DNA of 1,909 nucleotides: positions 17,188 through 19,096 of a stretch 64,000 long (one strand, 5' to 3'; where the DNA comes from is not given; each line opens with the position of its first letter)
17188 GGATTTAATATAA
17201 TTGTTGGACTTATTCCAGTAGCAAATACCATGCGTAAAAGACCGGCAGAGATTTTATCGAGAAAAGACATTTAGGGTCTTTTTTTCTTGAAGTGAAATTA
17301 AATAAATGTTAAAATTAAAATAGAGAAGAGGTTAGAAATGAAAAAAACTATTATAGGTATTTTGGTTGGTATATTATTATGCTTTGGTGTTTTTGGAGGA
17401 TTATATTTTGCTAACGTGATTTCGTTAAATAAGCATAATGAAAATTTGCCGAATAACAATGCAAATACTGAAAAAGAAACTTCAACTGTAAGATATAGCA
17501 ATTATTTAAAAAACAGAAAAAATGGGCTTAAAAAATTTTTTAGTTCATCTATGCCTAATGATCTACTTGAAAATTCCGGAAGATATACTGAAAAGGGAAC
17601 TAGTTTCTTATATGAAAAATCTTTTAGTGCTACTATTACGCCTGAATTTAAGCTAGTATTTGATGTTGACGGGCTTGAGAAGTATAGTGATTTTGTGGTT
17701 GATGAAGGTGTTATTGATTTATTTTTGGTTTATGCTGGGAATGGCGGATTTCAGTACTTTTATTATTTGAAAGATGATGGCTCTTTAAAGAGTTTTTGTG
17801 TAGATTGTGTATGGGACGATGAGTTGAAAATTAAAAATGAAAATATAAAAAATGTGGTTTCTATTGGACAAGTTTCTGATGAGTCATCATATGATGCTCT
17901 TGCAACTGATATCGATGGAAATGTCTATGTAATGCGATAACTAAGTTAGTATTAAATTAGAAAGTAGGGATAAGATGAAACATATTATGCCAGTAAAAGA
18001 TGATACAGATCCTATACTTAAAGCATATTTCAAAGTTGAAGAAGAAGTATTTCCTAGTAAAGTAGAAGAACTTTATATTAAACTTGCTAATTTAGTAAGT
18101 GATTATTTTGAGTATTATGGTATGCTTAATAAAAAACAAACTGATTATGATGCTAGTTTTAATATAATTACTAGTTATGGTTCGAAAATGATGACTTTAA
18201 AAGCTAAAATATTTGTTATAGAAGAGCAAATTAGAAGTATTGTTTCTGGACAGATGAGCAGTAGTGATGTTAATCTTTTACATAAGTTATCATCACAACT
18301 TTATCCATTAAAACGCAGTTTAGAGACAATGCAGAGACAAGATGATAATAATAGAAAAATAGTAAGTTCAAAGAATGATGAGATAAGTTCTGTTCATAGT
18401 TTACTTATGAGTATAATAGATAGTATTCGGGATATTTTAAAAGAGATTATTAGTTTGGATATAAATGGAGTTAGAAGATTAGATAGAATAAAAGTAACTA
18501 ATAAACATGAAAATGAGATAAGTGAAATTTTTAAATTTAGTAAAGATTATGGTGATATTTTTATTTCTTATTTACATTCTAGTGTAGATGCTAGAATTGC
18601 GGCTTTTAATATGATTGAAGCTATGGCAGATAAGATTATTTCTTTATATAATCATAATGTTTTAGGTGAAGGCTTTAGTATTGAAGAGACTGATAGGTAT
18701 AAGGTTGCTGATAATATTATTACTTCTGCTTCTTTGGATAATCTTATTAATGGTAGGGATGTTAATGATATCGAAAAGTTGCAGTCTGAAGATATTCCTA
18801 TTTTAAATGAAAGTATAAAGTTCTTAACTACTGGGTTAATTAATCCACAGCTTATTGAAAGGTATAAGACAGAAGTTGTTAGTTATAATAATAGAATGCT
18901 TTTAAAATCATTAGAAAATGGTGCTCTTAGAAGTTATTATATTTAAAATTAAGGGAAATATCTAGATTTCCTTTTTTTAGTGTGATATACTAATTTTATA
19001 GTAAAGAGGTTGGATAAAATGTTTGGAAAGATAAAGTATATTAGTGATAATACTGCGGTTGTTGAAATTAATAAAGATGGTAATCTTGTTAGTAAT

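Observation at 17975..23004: Uncharacterised HerA-like ATPase plus catalytically eroded helicase-IV-like/zinc-ribbon protein: candidate novel defence or DNA-processing module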

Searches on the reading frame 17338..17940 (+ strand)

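Call 3: search_protein_families(library=pfam, proteins=[window:17338-17940:+], max_evalue=0.1)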
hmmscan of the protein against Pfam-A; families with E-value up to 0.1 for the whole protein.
window:17338-17940:+ (200 aa): 1 family
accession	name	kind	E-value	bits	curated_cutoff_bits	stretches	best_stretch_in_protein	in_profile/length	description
PF13273.12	DUF4064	-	0.096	13.4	32.1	0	5-51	7-53/102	Protein of unknown function (DUF4064)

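Call 4: search_protein_families(library=padloc, proteins=[window:17338-17940:+], max_evalue=0.1)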
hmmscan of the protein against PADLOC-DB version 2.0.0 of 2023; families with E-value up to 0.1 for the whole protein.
window:17338-17940:+ (200 aa): 0 families

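Call 5: search_protein_families(library=ncbifam, proteins=[window:17338-17940:+], max_evalue=0.1)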
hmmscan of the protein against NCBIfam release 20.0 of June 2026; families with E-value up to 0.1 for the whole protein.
window:17338-17940:+ (200 aa): 0 families

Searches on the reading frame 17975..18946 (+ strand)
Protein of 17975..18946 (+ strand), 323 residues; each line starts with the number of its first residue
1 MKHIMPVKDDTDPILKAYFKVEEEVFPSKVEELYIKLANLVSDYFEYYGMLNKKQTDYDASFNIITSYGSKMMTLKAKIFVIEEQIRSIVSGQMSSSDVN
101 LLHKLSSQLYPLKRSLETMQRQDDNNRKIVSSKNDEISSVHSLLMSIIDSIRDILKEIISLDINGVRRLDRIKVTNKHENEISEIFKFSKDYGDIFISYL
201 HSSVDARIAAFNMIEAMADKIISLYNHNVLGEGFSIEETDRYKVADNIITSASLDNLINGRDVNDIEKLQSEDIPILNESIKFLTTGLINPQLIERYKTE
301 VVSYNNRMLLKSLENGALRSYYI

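Call 3: search_protein_families(library=pfam, proteins=[window:17975-18946:+], max_evalue=0.1)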
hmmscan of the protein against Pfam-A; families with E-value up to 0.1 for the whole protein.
window:17975-18946:+ (323 aa): 1 family
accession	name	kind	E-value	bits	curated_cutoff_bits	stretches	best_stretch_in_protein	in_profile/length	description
PF06878.16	Pkip-1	-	0.017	15.7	25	1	29-149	2-113/163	Pkip-1 protein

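Call 4: search_protein_families(library=padloc, proteins=[window:17975-18946:+], max_evalue=0.1)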
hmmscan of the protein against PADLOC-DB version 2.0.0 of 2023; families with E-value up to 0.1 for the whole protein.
window:17975-18946:+ (323 aa): 0 families

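Call 5: search_protein_families(library=ncbifam, proteins=[window:17975-18946:+], max_evalue=0.1)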
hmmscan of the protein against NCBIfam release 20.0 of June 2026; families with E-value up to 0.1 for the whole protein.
window:17975-18946:+ (323 aa): 0 families

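Call 17: search_protein_families(library=phrogs, proteins=[window:17975-18946:+], max_evalue=0.01)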
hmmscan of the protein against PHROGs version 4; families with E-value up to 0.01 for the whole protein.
window:17975-18946:+ (323 aa): 0 families

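Call 22: find_homologous_proteins(query=window:17975-18946:+)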
Query window:17975-18946:+ (323 aa): 16 proteins with E <= 0.001 among 1594 candidates.
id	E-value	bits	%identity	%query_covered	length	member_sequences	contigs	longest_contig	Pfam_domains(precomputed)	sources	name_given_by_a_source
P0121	2.7e-195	665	98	100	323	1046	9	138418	-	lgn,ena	-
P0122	2.9e-193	659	97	100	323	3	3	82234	-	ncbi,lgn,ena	-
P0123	7.5e-157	539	77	100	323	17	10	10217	-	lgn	-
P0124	2.9e-151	521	74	100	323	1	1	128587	-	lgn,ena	-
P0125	1.3e-145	502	96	78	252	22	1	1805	-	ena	-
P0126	1.4e-142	492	94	78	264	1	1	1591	-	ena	-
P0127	4.6e-137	474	67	100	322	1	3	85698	-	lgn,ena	-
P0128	7.9e-137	474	67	100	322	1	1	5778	-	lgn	-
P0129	4.0e-132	458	65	100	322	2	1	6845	-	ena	-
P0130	8.8e-132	457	66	99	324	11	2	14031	-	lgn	-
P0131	1.0e-129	450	65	98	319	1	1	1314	-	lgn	-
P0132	1.6e-108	381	97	59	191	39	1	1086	-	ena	-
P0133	2.8e-102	360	98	55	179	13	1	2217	-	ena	-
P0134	4.0e-97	343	98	54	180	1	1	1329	-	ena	-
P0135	3.7e-56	209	95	33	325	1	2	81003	PF00005.34,PF02463.26,PF13304.13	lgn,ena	-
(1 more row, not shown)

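Call 23: find_encoding_contigs(protein=P0124, flank=10000, max_places=2)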
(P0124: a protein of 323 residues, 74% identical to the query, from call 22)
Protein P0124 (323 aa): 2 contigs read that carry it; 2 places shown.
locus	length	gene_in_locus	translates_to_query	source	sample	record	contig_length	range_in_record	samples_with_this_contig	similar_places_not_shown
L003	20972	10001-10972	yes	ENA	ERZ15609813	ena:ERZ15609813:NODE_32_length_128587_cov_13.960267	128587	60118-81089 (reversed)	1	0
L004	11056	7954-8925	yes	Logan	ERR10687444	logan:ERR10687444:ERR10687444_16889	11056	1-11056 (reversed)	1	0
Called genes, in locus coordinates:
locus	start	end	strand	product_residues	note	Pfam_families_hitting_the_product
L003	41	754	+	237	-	-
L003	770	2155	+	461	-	PF01336:tRNA_anti-codon, PF00152:tRNA-synt_2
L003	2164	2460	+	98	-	PF02686:GatC (faint)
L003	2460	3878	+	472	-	PF01425:Amidase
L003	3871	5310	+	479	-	PF02934:GatB_N, PF02637:GatB_Yqey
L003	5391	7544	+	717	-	PF00005:ABC_tran, PF02463:SMC_N, PF13304:AAA_21 (faint)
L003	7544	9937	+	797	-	PF00005:ABC_tran, PF02687:FtsX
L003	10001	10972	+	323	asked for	-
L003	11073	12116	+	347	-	-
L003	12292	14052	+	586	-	PF01935:DUF87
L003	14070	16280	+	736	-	PF00580:UvrD-helicase (weak)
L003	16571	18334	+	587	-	PF07973:tRNA_SAD, PF00587:tRNA-synt_2b, PF03129:HGTP_anticodon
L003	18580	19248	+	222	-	PF00899:ThiF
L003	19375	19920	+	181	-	PF13419:HAD_2, PF00702:Hydrolase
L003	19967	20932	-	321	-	PF01210:NAD_Gly3P_dh_N, PF02558:ApbA (weak), PF03446:NAD_binding_2 (weak), PF03807:F420_oxidored (weak), PF07479:NAD_Gly3P_dh_C, PF20618:GPD_NAD_C_bact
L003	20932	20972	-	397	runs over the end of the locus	PF05496:RuvB_N, PF00158:Sigma54_activat (faint), PF00004:AAA, PF07728:AAA_5 (weak), PF13173:AAA_14 (weak), PF21960:RCF1-5-like_lid (weak), PF16193:AAA_assoc_2, PF12002:MgsA_C, +1 more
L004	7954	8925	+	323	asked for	-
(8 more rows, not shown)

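Call 24: find_encoding_contigs(protein=P0127, flank=10000, max_places=2)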
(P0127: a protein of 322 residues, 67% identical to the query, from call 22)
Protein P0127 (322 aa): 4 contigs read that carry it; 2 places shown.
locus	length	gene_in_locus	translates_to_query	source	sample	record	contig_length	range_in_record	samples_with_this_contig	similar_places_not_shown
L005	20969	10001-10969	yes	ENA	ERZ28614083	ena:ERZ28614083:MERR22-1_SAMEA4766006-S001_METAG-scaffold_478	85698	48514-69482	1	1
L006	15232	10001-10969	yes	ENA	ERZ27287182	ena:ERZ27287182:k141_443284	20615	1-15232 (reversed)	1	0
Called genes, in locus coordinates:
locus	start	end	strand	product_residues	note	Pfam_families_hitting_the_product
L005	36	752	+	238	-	-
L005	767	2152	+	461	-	PF01336:tRNA_anti-codon, PF00152:tRNA-synt_2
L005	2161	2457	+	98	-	-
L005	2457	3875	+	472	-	PF01425:Amidase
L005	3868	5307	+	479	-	PF02934:GatB_N, PF02637:GatB_Yqey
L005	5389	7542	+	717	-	PF00005:ABC_tran, PF13304:AAA_21 (faint), PF02463:SMC_N (weak)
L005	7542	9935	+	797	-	PF00005:ABC_tran, PF02687:FtsX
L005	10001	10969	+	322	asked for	-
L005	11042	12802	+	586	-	PF01935:DUF87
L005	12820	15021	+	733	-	-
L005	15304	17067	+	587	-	PF07973:tRNA_SAD, PF00587:tRNA-synt_2b, PF03129:HGTP_anticodon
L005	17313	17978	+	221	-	PF00899:ThiF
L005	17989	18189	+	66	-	-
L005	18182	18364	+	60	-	-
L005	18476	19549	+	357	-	PF09479:Flg_new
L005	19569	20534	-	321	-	PF01210:NAD_Gly3P_dh_N, PF02558:ApbA (faint), PF03446:NAD_binding_2 (weak), PF03807:F420_oxidored (weak), PF07479:NAD_Gly3P_dh_C, PF20618:GPD_NAD_C_bact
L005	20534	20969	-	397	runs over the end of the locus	PF05496:RuvB_N, PF00158:Sigma54_activat (faint), PF00004:AAA, PF07728:AAA_5 (weak), PF13173:AAA_14 (weak), PF21960:RCF1-5-like_lid, PF16193:AAA_assoc_2, PF12002:MgsA_C, +1 more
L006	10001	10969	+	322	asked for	-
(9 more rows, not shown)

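Call 44: search_protein_families(library=pfam, proteins=[L003:11073-12116:+], max_evalue=0.01)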
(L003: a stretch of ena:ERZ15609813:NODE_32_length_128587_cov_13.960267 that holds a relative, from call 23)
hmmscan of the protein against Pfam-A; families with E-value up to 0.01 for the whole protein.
L003:11073-12116:+ (347 aa): 0 families

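Call 56: predict_structure(alignment_id=A4)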
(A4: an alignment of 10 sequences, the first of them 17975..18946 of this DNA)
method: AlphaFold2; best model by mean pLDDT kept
length: 323 residues; sequences in the alignment: 10
mean_pLDDT: 54.9   pTM: 0.35
mean pLDDT of the five models: 54.9, 53.4, 52.0, 41.8, 38.9
residues with pLDDT >= 90: 5; 70-90: 86; 50-70: 67; < 50: 165
segments of 3 or more residues with pLDDT < 50: 1-27, 162-174, 202-204, 210-323
pLDDT, mean of each block of 10 residues (from residue 1): 32 36 43 64 65 73 71 77 82 82 88 90 84 75 70 62 42 56 57 51 49 44 39 39 41 38 42 38 35 36 35 32 26
secondary structure, 60 per line:
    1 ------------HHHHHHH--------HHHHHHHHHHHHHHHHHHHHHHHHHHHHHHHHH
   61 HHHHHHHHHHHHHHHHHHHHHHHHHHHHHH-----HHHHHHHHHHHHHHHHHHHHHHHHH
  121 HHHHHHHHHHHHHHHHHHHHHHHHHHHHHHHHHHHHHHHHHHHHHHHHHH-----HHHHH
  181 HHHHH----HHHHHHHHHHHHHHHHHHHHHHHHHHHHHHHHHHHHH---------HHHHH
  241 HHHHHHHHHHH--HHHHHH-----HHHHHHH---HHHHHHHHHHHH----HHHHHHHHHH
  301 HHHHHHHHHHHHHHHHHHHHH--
elements in order: H13-19 H28-90 H96-170 H176-185 H190-226 H236-251 H254-259 H265-271 H275-286 H291-321
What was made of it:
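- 17975..18946 (+): orf323: a lineage-specific coiled-coil orphan upstream of herA. Probably a separate transcription unit. AF2 gives helices 28-90 and 96-170 as an antiparallel coiled coil (pLDDT 65-90), the rest at low confidence (call 56).
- Tried and rejected: AF2 of orf323 with a shallow MSA resolved only a coiled-coil hairpin (call 56).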

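Call 85: fold_search(model_id=the predicted structure, library=pdb)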
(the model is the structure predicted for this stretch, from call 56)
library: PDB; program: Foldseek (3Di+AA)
matches with E <= 10: 414; with E <= 0.001: 0
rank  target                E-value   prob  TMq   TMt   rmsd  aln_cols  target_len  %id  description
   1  7n6g_3H               5.4e-02  0.92  0.28  0.29  74.6       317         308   11  C1 of central pair (released 2022-05-18)
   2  8i4v_B                1.3e-01  0.85  0.23  0.28  17.0       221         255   16  Cryo-EM structure of 5-subunit Smc5/6 arm region (released 2024-06-26)
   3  7n6g_3I               1.3e-01  0.41  0.20  0.18  72.2       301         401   13  C1 of central pair (released 2022-05-18)
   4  4cgk_A                2.1e-01  0.69  0.26  0.25  10.2       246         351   10  Crystal structure of the essential protein PcsB from Streptococcus pneumoniae (released 2014-05-21)
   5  8i21_A                2.5e-01  0.89  0.34  0.40  19.2       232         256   13  Cryo-EM structure of 6-subunit Smc5/6 arm region (released 2024-06-26)
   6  7nyw_B                2.7e-01  0.30  0.20  0.09  37.0       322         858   12  Cryo-EM structure of the MukBEF-MatP-DNA head module (released 2021-07-07)
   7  7zr1_D                2.7e-01  0.20  0.19  0.08  69.8       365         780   12  Chaetomium thermophilum Mre11-Rad50-Nbs1 complex bound to ATPyS (composite structure) (released 2023-01-11)
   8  7sqc_O1               2.9e-01  0.20  0.17  0.10  72.0       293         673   14  Ciliary C1 central pair apparatus isolated from Chlamydomonas reinhardtii (released 2022-04-13)
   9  7zr1_C                3.5e-01  0.30  0.25  0.13  67.6       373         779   12  Chaetomium thermophilum Mre11-Rad50-Nbs1 complex bound to ATPyS (composite structure) (released 2023-01-11)
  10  6ixv_D                3.9e-01  0.77  0.27  0.36  24.2       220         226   13  Crystal structure of SH3BP5-Rab11a (released 2019-03-20)
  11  9e5c_1t               4.1e-01  0.44  0.29  0.09  67.1       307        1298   14  Cryo-EM structure of 96 nm repeat of microtubule doublet from T. brucei flagellum (released 2025-03-12)
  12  4cgk_B                4.1e-01  0.30  0.19  0.18  13.1       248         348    9  Crystal structure of the essential protein PcsB from Streptococcus pneumoniae (released 2014-05-21)
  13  3j9t_M                4.3e-01  0.44  0.19  0.26  15.8       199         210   12  Yeast V-ATPase state 1 (released 2015-05-13)
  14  9e5c_5k               4.8e-01  0.23  0.22  0.04  51.6       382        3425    9  Cryo-EM structure of 96 nm repeat of microtubule doublet from T. brucei flagellum (released 2025-03-12)
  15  7tmm_M                5.0e-01  0.51  0.20  0.27  11.5       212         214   12  Complete V1 Complex from Saccharomyces cerevisiae (released 2022-04-06)
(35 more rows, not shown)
